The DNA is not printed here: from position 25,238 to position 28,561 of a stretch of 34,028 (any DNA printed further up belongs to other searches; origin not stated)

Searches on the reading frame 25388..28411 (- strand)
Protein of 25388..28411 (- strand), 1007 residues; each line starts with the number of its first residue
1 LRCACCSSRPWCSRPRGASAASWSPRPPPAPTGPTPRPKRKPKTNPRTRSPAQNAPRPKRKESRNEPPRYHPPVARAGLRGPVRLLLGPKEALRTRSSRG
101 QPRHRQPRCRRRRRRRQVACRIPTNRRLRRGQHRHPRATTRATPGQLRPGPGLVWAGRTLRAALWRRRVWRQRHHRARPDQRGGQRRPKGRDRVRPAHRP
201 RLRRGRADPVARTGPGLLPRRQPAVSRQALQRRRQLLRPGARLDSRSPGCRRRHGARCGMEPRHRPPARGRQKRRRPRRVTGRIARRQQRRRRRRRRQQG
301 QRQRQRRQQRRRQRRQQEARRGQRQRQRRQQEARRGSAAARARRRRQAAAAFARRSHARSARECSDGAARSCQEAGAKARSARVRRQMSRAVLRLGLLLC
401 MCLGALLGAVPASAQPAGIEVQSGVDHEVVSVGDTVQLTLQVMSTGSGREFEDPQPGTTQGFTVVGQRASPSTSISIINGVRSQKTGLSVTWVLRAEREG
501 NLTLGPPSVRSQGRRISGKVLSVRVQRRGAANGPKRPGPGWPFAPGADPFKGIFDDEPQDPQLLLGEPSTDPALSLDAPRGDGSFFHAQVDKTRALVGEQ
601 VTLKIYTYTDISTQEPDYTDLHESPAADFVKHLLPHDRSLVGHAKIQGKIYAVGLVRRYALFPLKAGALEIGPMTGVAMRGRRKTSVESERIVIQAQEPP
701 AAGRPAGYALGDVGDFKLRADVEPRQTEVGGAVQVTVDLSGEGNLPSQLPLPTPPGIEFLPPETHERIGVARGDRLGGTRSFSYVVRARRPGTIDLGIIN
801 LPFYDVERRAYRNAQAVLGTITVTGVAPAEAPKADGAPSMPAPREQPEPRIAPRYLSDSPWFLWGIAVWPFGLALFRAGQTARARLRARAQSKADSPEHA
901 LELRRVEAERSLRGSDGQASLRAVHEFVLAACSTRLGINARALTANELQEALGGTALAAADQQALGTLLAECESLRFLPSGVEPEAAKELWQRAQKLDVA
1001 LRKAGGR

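Call 66: search_protein_families(library=pfam, max_evalue=0.0001, proteins=[window:25388-28411:-])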
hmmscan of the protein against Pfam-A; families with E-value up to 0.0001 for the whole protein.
window:25388-28411:- (1007 aa): 1 family
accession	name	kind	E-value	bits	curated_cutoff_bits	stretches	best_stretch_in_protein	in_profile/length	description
PF13584.12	BatD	-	2.4e-28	99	24.1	2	425-525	3-92/92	BatD DUF11 like domain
